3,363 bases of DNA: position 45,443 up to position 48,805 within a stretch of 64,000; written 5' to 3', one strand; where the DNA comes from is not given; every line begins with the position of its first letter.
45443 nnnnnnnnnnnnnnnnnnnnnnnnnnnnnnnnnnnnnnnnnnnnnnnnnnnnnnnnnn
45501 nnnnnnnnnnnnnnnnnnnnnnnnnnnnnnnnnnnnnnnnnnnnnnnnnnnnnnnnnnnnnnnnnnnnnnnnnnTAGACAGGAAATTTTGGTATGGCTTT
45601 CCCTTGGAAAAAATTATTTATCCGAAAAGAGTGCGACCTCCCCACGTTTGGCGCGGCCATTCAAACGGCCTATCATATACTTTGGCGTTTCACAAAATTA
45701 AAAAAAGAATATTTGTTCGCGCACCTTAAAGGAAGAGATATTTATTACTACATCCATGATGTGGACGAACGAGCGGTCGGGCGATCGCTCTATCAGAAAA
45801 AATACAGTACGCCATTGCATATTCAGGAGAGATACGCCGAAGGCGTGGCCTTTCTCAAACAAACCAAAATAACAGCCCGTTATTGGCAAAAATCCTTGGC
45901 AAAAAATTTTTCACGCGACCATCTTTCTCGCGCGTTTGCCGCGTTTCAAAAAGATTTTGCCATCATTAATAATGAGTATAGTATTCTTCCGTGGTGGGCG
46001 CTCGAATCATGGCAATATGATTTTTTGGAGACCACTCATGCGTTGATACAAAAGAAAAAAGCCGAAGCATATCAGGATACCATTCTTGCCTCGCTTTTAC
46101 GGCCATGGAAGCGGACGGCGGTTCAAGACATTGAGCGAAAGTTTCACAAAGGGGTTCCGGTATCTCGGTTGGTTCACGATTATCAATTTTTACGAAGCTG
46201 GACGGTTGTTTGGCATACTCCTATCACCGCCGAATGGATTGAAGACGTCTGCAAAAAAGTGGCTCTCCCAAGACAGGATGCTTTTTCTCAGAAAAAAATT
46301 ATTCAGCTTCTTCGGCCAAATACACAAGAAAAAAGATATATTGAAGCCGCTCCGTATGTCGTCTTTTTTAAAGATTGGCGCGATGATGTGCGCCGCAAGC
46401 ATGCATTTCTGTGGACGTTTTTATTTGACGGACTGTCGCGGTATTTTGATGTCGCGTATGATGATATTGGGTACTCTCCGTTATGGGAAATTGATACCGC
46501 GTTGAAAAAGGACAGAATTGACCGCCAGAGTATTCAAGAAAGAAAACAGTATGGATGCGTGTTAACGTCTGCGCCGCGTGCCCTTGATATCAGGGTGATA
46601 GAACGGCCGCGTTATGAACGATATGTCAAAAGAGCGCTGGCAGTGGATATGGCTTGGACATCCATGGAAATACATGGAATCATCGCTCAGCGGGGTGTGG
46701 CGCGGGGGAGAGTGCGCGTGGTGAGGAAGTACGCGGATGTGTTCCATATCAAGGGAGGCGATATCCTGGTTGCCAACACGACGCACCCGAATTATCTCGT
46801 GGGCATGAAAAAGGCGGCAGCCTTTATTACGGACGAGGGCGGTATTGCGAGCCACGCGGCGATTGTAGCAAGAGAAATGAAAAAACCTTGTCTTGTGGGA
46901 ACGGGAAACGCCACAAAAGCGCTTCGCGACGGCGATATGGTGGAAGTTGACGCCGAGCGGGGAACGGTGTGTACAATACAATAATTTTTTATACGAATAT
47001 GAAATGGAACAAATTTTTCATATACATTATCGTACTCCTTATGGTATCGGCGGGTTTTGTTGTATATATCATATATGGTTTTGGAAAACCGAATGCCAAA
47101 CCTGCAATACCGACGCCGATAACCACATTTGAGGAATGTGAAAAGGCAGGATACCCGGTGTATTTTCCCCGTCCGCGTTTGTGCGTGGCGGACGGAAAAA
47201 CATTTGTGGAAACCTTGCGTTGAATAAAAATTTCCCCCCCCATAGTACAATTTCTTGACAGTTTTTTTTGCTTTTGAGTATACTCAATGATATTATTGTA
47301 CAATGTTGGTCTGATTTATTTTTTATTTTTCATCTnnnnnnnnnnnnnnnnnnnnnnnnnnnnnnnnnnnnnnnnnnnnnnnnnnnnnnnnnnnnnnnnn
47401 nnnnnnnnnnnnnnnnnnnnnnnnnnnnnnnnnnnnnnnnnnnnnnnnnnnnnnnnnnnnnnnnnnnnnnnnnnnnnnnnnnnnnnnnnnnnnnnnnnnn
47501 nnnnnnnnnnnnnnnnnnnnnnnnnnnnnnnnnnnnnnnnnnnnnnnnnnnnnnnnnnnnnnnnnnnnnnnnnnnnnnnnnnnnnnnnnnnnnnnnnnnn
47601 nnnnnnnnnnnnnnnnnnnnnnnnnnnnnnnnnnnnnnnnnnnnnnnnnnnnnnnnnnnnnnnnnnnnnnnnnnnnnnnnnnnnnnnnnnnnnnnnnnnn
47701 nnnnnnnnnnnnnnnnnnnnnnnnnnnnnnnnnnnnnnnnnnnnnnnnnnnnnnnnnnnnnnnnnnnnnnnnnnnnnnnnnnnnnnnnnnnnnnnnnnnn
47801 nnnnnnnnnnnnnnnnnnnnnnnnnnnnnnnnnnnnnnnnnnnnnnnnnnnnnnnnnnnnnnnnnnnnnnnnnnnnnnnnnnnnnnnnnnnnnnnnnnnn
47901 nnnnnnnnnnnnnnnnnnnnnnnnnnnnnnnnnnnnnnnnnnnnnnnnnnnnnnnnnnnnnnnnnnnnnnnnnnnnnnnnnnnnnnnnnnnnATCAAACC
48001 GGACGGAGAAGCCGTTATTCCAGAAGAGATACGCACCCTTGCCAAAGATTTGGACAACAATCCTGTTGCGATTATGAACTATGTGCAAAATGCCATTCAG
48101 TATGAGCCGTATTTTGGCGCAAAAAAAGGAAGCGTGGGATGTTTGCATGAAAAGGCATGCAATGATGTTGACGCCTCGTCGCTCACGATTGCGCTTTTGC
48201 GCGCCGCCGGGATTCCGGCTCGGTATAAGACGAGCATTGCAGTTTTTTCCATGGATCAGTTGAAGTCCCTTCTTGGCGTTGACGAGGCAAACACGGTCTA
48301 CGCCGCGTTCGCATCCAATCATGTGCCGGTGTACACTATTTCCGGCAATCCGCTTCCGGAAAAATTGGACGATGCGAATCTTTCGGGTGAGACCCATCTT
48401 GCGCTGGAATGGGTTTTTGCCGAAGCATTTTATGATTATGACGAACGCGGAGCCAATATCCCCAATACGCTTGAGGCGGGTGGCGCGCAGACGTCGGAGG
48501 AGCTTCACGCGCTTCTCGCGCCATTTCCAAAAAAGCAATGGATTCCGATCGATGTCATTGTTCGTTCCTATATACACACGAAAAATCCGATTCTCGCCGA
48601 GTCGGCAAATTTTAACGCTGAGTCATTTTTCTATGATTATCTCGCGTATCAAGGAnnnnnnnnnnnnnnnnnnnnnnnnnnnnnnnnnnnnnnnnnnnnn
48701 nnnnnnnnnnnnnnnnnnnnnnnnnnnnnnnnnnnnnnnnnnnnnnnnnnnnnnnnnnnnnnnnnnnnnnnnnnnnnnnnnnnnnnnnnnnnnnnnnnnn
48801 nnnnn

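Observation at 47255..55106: Translationally coupled operon of two giant secreted proteins plus a small membrane protein: candidate surface adhesion or attachment system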

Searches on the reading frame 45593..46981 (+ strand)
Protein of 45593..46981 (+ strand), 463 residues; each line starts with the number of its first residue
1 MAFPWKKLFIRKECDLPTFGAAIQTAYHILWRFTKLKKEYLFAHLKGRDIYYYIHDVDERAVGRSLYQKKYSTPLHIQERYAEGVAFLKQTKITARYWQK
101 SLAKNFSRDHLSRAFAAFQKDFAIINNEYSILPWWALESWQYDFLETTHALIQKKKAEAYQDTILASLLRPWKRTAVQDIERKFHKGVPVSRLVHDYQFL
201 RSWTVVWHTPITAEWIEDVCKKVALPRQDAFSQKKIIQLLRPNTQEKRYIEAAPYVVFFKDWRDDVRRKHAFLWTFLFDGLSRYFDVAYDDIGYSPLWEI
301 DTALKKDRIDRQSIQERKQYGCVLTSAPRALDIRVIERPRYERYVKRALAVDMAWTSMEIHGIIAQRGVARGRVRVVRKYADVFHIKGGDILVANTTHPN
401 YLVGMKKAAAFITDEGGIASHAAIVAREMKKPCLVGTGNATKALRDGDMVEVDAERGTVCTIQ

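Call 13: search_protein_families(library=pfam, proteins=[window:45593-46981:+], max_evalue=0.01)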
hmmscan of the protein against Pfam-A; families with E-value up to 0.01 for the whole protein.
window:45593-46981:+ (463 aa): 1 family
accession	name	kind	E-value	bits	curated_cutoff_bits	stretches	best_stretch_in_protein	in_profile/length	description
PF00391.29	PEP-utilizers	-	2.5e-26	91.5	23.1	1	387-457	2-72/72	PEP-utilising enzyme, mobile domain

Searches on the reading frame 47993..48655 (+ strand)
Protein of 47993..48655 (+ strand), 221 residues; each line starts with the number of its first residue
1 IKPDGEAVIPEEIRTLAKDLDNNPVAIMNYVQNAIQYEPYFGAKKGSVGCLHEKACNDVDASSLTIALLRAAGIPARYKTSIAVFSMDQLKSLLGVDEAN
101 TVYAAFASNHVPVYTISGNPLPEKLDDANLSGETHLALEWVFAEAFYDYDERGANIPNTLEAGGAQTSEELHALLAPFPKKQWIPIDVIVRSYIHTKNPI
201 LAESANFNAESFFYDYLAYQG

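Call 74: search_solved_structures(query=window:47993-48655:+, max_evalue=10, show_alignments=3)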
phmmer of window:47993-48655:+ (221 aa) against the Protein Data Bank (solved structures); distinct sequences matched with E-value up to 10: 3.
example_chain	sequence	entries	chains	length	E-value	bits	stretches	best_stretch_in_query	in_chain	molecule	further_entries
6wn9_A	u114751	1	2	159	0.15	14.9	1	117-214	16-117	Acetyltransferase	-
6vjp_A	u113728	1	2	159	0.61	12.9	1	117-215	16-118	Acetyltransferase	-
3isr_A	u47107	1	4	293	0.94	12.3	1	23-83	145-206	Transglutaminase-like enzymes, putative cysteine protease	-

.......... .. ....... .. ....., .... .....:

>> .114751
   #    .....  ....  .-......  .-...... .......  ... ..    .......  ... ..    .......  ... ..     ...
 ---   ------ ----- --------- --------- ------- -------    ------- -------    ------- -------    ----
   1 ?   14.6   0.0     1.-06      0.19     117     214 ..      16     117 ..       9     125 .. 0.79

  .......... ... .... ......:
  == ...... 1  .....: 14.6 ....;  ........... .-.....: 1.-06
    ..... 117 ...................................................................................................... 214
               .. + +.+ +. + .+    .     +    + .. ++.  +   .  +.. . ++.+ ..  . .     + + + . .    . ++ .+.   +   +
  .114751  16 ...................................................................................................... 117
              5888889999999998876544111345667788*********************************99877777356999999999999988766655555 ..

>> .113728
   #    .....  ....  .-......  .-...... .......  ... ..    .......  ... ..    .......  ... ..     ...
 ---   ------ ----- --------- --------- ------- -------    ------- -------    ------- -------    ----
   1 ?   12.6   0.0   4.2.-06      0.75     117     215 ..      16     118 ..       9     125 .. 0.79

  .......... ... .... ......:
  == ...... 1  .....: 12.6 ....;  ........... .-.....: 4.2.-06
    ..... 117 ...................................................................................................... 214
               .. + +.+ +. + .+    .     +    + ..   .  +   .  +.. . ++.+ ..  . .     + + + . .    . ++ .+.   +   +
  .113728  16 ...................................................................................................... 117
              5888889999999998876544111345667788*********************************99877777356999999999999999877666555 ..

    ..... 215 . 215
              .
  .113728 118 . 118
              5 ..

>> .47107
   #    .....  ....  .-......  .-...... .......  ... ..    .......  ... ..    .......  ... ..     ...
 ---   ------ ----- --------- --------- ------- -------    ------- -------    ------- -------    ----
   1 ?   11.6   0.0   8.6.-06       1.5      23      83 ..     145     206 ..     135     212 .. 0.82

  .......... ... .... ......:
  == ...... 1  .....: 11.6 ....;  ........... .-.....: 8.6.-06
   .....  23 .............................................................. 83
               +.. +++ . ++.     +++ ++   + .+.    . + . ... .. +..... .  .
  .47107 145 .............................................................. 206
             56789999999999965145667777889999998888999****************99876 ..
